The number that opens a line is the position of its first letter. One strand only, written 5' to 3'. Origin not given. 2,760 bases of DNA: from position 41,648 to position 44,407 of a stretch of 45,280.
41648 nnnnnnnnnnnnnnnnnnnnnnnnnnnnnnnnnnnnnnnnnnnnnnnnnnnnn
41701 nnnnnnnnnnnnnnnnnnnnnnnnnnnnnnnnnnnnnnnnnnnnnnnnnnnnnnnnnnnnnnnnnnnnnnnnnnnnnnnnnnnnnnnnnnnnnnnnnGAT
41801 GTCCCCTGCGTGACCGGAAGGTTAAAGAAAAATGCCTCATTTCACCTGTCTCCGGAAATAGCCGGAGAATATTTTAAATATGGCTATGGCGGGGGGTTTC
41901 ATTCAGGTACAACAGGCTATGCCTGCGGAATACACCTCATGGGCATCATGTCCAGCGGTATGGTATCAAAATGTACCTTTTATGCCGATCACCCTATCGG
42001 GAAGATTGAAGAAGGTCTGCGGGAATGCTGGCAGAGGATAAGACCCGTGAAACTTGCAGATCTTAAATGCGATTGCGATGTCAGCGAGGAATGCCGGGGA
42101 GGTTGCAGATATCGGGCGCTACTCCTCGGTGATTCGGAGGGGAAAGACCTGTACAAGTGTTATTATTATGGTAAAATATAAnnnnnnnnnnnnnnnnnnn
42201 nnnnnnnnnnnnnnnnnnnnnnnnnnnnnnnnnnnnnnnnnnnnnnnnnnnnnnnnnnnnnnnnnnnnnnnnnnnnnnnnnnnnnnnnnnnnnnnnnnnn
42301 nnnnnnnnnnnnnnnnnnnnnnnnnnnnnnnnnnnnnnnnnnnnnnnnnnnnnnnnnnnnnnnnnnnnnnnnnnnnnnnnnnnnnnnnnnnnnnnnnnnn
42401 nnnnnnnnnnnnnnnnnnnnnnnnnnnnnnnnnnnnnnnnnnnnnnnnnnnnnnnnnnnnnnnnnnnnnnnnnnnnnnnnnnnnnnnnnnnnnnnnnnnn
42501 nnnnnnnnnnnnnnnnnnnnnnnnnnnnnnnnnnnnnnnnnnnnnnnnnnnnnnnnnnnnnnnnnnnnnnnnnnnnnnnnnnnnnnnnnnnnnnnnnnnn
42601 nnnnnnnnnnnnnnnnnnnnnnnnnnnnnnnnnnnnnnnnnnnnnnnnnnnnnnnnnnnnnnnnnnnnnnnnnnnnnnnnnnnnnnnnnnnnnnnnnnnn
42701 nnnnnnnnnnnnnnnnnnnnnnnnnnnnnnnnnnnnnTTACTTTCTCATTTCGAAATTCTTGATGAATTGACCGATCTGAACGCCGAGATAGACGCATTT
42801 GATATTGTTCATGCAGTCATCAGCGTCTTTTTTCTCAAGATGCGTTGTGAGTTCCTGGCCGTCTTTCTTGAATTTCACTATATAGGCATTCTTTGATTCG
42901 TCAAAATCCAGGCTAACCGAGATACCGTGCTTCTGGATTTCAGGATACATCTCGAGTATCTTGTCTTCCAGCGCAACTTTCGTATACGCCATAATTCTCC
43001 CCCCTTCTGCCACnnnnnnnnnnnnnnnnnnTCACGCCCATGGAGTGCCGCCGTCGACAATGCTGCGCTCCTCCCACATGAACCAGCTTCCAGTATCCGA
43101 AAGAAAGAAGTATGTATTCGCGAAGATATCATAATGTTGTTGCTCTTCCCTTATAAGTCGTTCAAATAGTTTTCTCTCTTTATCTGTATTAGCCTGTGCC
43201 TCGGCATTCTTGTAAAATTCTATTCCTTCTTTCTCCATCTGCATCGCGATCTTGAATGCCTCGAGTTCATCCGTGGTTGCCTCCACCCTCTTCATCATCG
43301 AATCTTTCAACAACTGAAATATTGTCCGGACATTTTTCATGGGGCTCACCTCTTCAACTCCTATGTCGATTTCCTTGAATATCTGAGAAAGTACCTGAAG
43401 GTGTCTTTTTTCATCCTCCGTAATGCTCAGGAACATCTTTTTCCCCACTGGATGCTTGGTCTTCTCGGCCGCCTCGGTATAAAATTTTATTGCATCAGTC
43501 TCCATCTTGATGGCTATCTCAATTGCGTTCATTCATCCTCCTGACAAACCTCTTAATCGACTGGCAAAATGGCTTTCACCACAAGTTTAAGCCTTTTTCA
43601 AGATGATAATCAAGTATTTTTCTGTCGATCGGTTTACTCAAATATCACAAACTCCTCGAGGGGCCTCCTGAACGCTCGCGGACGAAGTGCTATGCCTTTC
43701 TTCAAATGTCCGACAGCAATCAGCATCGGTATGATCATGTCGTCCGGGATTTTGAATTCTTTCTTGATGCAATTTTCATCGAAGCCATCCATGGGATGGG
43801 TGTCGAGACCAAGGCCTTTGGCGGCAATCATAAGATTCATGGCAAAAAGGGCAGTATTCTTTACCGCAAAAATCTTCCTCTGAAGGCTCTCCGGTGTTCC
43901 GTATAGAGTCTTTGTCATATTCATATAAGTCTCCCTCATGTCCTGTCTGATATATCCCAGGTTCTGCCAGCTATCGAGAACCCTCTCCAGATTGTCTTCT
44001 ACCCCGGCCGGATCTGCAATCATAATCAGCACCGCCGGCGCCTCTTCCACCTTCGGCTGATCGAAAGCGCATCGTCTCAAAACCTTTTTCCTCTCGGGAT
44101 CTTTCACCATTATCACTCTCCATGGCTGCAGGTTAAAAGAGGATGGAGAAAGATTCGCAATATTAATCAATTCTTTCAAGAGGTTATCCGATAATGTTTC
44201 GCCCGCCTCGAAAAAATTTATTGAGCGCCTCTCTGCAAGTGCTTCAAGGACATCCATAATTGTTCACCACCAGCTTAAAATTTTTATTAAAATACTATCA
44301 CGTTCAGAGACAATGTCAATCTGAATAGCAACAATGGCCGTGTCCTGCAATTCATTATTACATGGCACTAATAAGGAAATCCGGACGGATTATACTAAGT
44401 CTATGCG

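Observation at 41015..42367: Radical SAM/SPASM gene followed by an unannotated 20-codon Cys-rich ORF: candidate new RiPP maturase-precursor pair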

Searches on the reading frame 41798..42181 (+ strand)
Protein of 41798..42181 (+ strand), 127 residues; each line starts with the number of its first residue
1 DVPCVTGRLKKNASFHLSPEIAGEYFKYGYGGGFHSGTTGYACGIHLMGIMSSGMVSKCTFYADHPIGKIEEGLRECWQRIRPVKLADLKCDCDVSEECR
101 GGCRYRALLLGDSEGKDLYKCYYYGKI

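Call 69: search_protein_families(library=ncbifam, proteins=[window:41798-42181:+], max_evalue=10)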
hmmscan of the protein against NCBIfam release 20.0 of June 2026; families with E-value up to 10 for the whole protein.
window:41798-42181:+ (127 aa): 6 families
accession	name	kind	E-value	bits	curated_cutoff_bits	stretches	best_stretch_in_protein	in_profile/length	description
TIGR04085.1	rSAM_more_4Fe4S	domain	1.2e-06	28.9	27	1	43-121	1-93/93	SPASM domain-containing protein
TIGR04303.1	GeoRSP_rSAM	equivalog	0.0023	17.6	400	1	39-114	236-318/325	GeoRSP system radical SAM/SPASM protein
TIGR04051.1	rSAM_NirJ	equivalog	0.02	13.8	515.45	1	40-112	254-327/354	heme d1 biosynthesis radical SAM protein NirJ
TIGR04347.1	pseudo_SAM_Halo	equivalog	0.063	12.5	525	1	80-122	342-384/390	TIGR04347 family pseudo-SAM/SPASM protein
TIGR04083.1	rSAM_pep_methan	hypoth_equivalog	0.092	11.6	300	1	78-116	283-323/376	TIGR04083 family peptide-modifying radical SAM enzyme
TIGR04304.1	GeoRSP_SPASM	equivalog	0.15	11.1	300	1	91-115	261-286/293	GeoRSP system SPASM domain protein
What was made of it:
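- Checked: It hits the SPASM model TIGR04085 at 28.9 bits against a cut-off of 27 (call 69).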

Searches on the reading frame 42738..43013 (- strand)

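Call 25: search_protein_families(library=pfam, proteins=[window:42738-43013:-], max_evalue=0.1)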
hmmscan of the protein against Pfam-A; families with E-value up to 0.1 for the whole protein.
window:42738-43013:- (91 aa): 2 families
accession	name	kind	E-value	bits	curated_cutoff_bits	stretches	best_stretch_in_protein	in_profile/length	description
PF06303.17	MatP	-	0.022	15.7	27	1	41-72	13-44/84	MatP N-terminal domain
PF09465.16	LBR_tudor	-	0.044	14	22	1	35-56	28-48/55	Lamin-B receptor of TUDOR domain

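Call 26: search_protein_families(library=ncbifam, proteins=[window:42738-43013:-], max_evalue=0.1)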
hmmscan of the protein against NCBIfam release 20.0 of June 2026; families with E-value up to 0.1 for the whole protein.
window:42738-43013:- (91 aa): 3 families
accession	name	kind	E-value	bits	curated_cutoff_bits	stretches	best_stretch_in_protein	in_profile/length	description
TIGR03670.1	rpoB_arch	equivalog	0.071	11.3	811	1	23-61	83-121/599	DNA-directed RNA polymerase subunit B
NF047548.1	LIC_10183_fam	equivalog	0.074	13.1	140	1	17-58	78-117/119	LIC_10183 family protein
NF047616.1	LIC10183_fam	exception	0.091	12.8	140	0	17-57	78-116/118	LIC10183 family protein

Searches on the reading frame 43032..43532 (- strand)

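Call 25: search_protein_families(library=pfam, proteins=[window:43032-43532:-], max_evalue=0.1)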
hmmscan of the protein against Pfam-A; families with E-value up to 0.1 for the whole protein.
window:43032-43532:- (166 aa): 7 families
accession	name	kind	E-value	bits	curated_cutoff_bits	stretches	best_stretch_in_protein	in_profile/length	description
PF02915.23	Rubrerythrin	-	3.4e-21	76.5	22.8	1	4-140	3-136/137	Rubrerythrin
PF09537.16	DUF2383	-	1.7e-06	28.6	30.8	1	3-52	5-54/111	Domain of unknown function (DUF2383)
PF13668.12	Ferritin_2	-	2.2e-06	28.3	24.7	1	4-134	6-129/138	Ferritin-like domain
PF20881.2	G1_gp67_C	-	0.027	15.4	27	0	65-117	29-81/100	Phage G1 gp67, C-terminal domain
PF03232.19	COQ7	-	0.061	13.4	23.5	0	11-56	14-60/169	Ubiquinone biosynthesis protein COQ7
PF05974.18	DUF892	-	0.065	13.7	23.7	1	9-132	15-141/159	Domain of unknown function (DUF892)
PF22277.2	EncFtn-like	-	0.095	12.9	27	0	7-46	22-61/85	EncFtn-like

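Call 26: search_protein_families(library=ncbifam, proteins=[window:43032-43532:-], max_evalue=0.1)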
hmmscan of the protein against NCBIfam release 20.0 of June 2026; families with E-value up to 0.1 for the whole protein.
window:43032-43532:- (166 aa): 6 families
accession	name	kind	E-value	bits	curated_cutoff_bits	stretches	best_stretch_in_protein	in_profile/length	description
NF009413.0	PRK12775.1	equivalog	3.4e-12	45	1895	1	2-141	863-995/1006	putative trifunctional 2-polyprenylphenol hydroxylase/glutamate synthase subunit beta/ferritin domain-containing protein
NF045676.1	FeExpMbfA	equivalog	4.4e-10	39.5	450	1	4-137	13-144/318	iron exporter MbfA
NF058679.1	EncB_fam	subfamily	6.2e-08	32.7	90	1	2-60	23-81/117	encapsulin nanocompartment ferritin-likeEncB family encapsulin nanocompartment ferritin-like cargo protein cargo protein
TIGR04535.1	ferrit_encaps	subfamily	3.4e-05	23.8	125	1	2-54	17-68/114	encapsulin-associated ferritin-like protein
NF058678.1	EncB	exception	0.013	15.7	210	0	9-60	20-71/160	encapsulin nanocompartment ferritin-like cargo protein EncB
TIGR02284.1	TIGR02284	subfamily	0.03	14.6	44.8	0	7-54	8-55/139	PA2169 family four-helix-bundle protein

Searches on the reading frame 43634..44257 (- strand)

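Call 25: search_protein_families(library=pfam, proteins=[window:43634-44257:-], max_evalue=0.1)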
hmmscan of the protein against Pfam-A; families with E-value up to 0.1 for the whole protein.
window:43634-44257:- (207 aa): 2 families
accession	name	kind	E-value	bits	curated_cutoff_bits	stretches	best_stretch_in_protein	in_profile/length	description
PF00881.29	Nitroreductase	-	4.5e-23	82.7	23.5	1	8-184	2-167/167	Nitroreductase family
PF14512.11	TM1586_NiRdase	-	8.6e-06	26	27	1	21-53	154-186/215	Putative TM nitroreductase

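Call 26: search_protein_families(library=ncbifam, proteins=[window:43634-44257:-], max_evalue=0.1)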
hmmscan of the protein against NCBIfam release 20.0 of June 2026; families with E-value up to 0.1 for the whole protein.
window:43634-44257:- (207 aa): 9 families
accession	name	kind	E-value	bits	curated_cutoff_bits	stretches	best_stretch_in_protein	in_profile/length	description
NF003768.0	PRK05365.1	equivalog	4.4e-22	78.6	152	1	8-203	19-196/200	malonic semialdehyde reductase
NF008275.0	PRK11053.1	equivalog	3.2e-18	66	227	1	1-184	1-193/217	oxygen-insensitive NAD(P)H nitroreductase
NF008033.1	PRK10765.1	equivalog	3.9e-11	42.9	223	1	2-82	3-82/240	oxygen-insensitive NADPH nitroreductase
TIGR02476.1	BluB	equivalog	2.6e-10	40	150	1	3-186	9-181/205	5,6-dimethylbenzimidazole synthase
NF047509.1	Rv3131_FMN_oxido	subfamily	0.0003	20.4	199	1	30-51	2-23/319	Acg family FMN-binding oxidoreductase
TIGR03553.1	F420_FbiB_CTERM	equivalog_domain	0.00063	19.5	249.55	1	5-60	1-55/194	F420 biosynthesis protein FbiB, C-terminal domain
NF009810.0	PRK13294.1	equivalog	0.00093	18.2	304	1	5-61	256-312/449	coenzyme F420-0:L-glutamate ligase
NF008088.0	PRK10828.1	equivalog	0.0022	17.6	183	1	1-61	1-63/183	NAD(P)H nitroreductase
NF005901.0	PRK07877.1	equivalog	0.012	13.8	476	1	18-50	368-400/722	Rv1355c family protein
